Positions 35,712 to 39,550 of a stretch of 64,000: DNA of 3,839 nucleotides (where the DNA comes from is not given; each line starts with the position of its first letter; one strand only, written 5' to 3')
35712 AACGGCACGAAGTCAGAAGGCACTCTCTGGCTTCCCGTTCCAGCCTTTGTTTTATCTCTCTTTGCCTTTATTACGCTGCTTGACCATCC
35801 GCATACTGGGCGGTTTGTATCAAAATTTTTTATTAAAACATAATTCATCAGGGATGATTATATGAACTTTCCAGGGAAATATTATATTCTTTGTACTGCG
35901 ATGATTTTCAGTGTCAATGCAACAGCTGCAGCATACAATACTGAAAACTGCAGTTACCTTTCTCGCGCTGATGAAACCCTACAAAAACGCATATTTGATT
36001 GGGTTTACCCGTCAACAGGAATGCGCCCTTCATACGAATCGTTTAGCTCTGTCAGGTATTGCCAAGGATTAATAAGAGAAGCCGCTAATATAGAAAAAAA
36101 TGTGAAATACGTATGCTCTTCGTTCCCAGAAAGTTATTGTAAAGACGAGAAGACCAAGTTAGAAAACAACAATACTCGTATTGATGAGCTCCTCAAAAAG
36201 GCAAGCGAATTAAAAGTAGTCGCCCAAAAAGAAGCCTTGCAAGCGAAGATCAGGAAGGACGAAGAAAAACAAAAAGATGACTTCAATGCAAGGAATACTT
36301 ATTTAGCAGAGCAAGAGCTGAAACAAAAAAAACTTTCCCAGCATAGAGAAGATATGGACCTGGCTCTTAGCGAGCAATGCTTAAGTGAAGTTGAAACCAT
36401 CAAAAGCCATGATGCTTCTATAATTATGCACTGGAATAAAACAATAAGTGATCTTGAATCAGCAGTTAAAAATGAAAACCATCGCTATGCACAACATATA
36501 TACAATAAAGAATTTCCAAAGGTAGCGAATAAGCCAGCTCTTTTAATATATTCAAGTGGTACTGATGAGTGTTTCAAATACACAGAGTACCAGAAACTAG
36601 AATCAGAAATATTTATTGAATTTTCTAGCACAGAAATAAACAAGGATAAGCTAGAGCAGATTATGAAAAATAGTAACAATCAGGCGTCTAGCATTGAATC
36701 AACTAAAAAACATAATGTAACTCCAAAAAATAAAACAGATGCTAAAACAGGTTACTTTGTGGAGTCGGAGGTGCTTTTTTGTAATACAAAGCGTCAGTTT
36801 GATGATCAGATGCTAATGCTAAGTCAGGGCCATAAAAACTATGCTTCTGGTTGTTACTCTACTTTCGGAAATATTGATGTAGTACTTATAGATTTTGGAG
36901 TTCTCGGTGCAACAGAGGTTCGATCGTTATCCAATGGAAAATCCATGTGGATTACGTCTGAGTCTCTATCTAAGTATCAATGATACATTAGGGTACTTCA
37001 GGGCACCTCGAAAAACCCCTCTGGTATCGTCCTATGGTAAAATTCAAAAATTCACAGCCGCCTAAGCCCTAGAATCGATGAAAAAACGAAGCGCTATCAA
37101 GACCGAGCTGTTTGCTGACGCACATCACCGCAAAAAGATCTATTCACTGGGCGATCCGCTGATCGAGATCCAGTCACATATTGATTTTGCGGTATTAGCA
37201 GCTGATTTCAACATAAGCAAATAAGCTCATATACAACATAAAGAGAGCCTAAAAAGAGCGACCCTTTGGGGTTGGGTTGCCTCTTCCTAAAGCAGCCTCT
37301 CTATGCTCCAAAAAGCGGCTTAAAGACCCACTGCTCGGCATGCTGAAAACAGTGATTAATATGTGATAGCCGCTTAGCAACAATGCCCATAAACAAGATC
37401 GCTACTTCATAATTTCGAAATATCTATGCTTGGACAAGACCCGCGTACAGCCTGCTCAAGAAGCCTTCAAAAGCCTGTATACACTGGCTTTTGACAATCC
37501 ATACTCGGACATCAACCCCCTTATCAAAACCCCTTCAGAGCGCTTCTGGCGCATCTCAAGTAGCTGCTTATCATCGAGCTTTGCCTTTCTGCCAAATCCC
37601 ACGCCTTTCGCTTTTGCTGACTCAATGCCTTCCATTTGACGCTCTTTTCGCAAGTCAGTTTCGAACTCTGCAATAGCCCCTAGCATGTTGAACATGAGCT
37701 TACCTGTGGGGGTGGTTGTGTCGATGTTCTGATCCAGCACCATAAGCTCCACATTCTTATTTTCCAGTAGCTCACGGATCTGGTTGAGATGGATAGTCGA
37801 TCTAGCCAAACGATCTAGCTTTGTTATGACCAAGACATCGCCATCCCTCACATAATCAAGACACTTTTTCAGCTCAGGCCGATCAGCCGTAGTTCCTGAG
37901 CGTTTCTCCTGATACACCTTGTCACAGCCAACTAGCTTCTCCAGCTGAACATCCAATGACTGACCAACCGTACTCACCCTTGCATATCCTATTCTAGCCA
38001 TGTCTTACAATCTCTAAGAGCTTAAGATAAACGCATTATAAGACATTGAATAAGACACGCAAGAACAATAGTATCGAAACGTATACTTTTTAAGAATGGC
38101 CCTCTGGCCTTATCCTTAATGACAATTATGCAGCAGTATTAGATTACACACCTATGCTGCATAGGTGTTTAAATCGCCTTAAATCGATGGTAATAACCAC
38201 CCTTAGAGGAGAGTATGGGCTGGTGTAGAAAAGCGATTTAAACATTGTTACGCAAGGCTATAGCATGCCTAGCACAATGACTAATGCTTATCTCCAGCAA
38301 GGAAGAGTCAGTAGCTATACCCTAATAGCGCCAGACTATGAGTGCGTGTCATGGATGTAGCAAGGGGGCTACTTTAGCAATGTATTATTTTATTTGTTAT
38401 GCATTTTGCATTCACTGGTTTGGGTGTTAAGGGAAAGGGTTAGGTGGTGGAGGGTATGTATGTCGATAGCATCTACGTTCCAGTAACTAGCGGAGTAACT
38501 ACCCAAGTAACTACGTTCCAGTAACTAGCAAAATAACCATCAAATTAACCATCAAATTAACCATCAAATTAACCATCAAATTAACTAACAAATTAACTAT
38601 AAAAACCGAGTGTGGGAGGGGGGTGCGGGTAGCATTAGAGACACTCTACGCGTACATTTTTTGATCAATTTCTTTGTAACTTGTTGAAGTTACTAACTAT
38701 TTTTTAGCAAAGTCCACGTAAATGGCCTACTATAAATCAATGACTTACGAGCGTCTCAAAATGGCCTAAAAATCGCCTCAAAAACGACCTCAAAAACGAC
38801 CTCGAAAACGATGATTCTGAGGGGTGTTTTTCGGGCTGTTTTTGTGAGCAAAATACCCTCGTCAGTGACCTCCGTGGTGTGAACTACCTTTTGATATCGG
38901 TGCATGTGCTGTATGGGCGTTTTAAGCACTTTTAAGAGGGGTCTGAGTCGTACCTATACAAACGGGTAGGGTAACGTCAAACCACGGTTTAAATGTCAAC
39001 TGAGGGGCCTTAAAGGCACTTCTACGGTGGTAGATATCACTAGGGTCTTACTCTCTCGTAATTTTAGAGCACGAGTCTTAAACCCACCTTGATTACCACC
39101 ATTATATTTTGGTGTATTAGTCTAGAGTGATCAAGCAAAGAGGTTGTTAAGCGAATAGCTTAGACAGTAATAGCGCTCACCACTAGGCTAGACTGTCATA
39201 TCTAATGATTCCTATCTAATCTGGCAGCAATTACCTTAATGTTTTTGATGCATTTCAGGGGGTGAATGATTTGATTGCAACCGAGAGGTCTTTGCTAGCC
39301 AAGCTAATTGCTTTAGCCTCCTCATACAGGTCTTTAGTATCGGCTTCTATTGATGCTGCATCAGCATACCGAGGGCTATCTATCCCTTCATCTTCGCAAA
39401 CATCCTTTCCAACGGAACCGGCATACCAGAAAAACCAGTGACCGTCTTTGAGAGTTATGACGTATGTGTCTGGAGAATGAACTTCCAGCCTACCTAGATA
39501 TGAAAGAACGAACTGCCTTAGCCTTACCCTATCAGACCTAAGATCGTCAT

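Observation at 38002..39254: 1.25-kb ORF-free, repeat-dense segment between the two serine recombinase genes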

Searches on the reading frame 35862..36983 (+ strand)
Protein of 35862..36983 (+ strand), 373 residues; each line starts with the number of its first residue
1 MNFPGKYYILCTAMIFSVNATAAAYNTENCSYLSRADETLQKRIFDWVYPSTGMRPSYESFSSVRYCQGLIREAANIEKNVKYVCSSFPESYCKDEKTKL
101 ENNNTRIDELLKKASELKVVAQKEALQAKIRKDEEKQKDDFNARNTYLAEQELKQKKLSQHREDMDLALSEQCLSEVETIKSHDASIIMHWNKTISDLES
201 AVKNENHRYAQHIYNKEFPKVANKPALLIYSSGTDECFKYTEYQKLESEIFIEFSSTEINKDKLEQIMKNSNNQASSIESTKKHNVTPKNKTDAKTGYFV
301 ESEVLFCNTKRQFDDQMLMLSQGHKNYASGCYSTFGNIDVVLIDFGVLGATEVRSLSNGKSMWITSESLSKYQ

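Call 7: search_protein_families(library=pfam, proteins=[window:35862-36983:+])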
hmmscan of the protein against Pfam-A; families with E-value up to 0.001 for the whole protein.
window:35862-36983:+ (373 aa): 0 families

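Call 11: search_protein_families(library=ncbifam, proteins=[window:35862-36983:+], max_evalue=0.01)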
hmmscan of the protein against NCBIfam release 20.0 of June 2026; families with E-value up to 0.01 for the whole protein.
window:35862-36983:+ (373 aa): 0 families

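Call 12: search_protein_families(library=phrogs, proteins=[window:35862-36983:+], max_evalue=0.01)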
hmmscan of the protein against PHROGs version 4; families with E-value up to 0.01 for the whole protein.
window:35862-36983:+ (373 aa): 0 families

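Call 14: find_encoding_contigs(protein=window:35862-36983:+, flank=10000, max_places=10)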
Protein window:35862-36983:+ (373 aa): 2 contigs read that carry it; 2 places shown.
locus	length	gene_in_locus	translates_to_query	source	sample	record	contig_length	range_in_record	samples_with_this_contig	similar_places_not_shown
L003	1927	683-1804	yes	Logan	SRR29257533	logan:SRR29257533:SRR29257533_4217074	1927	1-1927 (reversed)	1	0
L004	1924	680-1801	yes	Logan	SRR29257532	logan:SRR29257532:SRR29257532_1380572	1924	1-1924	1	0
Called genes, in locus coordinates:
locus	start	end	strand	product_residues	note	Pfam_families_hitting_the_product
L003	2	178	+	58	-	?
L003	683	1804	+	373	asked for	-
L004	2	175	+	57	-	?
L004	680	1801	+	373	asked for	-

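Call 24: find_homologous_proteins(query=window:35862-36983:+, max_evalue=0.001)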
Query window:35862-36983:+ (373 aa): 1 proteins with E <= 0.001 among 2428 candidates.
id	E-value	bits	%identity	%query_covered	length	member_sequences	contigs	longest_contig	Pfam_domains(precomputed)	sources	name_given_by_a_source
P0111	1.7e-244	828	100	100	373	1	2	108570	-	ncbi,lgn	-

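Call 81: search_protein_representatives(protein=window:35862-36983:+)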
Query: 373 residues. Proteins with E-value up to 0.001 (for the whole library): 38; up to 1e-10: 9; up to 1e-30: 2. The best 38 are listed.
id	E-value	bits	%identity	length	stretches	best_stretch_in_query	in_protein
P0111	5.3e-245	828.2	100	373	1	1-373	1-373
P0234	8.3e-35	137.2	31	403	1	10-262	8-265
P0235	4.0e-16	75.7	40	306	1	263-370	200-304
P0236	3.1e-15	72.8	23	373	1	14-254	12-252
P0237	3.6e-13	66.0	33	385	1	146-369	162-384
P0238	6.0e-13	65.3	32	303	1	256-370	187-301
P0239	1.6e-11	60.6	29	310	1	221-370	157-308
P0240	3.9e-11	59.3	33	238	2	261-370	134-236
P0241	9.1e-11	58.1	30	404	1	141-370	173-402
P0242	1.4e-10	57.5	36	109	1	284-370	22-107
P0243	4.9e-08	49.2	38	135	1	282-370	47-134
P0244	5.3e-08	49.0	35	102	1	294-369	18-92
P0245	6.0e-08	48.8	36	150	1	285-369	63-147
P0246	3.1e-07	46.5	38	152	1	298-369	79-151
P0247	3.2e-07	46.5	30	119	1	266-370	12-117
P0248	9.9e-07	44.9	40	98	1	299-371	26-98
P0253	2.1e-05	40.5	35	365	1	291-369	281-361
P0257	2.7e-05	40.2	37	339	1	290-369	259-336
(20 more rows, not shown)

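Call 82: search_protein_families(library=pfam, proteins=[P0234, P0235, P0236, P0237, P0241, P0242, P0245, P0248, P0253, P0257], max_evalue=0.01)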
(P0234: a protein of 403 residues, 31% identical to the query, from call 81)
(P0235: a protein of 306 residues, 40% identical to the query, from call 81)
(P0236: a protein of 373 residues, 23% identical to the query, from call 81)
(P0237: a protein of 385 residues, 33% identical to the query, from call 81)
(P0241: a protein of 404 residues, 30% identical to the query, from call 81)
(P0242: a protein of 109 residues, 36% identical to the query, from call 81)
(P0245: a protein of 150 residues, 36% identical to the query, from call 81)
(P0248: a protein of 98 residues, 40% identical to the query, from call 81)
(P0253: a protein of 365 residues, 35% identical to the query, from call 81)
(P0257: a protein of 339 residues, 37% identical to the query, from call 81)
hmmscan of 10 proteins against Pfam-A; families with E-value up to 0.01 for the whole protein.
P0234 (403 aa): 0 families

P0235 (306 aa): 0 families

P0236 (373 aa): 0 families

P0237 (385 aa): 0 families

P0241 (404 aa): 0 families

P0242 (109 aa): 0 families

P0245 (150 aa): 1 family
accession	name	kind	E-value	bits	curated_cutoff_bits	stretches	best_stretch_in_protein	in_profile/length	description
PF20971.2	MASE12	-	0.0091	16.5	27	0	6-107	38-139/165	MASE12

P0248 (98 aa): 0 families

P0253 (365 aa): 3 families
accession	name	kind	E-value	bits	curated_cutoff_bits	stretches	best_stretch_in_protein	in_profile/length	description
PF10571.15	UPF0547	-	0.00075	20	29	1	6-24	3-21/26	Uncharacterised protein family UPF0547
PF12773.13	DZR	-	0.007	17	27.3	0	6-24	27-45/45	Double zinc ribbon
PF13248.11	Zn_ribbon_3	-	0.0079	16.1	27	0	6-25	5-24/26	zinc-ribbon domain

P0257 (339 aa): 3 families
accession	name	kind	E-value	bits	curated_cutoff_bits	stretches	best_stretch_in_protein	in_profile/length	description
PF13240.11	Zn_Ribbon_1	-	1.4e-05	25.1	25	1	3-24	1-22/23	zinc-ribbon domain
PF12773.13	DZR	-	0.0015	19.1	27.3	1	4-26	1-23/45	Double zinc ribbon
PF18912.6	DZR_2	-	0.0069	16.6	27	0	4-43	10-49/56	Double zinc ribbon domain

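Call 97: search_protein_families(library=padloc, proteins=[window:35862-36983:+], max_evalue=0.01)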
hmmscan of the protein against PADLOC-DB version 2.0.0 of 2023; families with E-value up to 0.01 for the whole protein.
window:35862-36983:+ (373 aa): 0 families

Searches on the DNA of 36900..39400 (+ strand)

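Call 9: search_dna_similar(query=window:38002-39254:+, collection=plasmids, mode=distant, max_evalue=0.01)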
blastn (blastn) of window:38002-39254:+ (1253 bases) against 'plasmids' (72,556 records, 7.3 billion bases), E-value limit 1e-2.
No match.

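Call 10: search_dna_similar(query=window:38002-39254:+, collection=phages, mode=distant, max_evalue=0.01)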
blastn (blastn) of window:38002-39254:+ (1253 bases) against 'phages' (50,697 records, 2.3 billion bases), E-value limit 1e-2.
No match.

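Call 30: search_rna_families(source=window, start=36900, end=39400, threshold=evalue, max_evalue=10)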
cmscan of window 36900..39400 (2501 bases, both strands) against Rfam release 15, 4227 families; matches with E-value up to 10: 1.
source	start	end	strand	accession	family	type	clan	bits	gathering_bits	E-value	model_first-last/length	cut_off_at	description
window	37568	37604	+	RF02181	ST7-AS2_1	Gene; lncRNA;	-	14.6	80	9.8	31-72/72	no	ST7 antisense RNA 2 conserved region 1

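Call 60: search_dna_similar(query=window:36984-37455:+, collection=plasmids, mode=distant, max_evalue=0.001, max_rows=10)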
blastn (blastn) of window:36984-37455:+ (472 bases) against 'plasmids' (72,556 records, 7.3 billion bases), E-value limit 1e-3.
Records with a match: 2; places in all: 3; records where one place covers at least 80% of the query: 0.
Best place of each record, by identity: 60-80% 2.
By first word of the organism name: Aromatoleum 1; Thauera 1.
By predicted mobility (MOB-suite, as given by PLSDB): non-mobilizable 1; conjugative 1.
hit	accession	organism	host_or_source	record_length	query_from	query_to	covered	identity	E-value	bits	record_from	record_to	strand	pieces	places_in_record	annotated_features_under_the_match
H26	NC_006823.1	Aromatoleum aromaticum EbN1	-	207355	93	209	25%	79.5%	1e-19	104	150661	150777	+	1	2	IS5-like element ISAzo41 family transposase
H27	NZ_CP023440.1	Thauera sp. K11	cell culture,sludge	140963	93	208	25%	79.3%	5e-19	102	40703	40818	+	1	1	IS5 family transposase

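Call 98: search_dna_similar(query=window:38096-39254:+, collection=ecoli_genomes, mode=distant, max_evalue=0.01, max_rows=10)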
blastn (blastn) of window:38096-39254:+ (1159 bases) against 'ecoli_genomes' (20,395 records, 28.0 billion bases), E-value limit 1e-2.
No match.
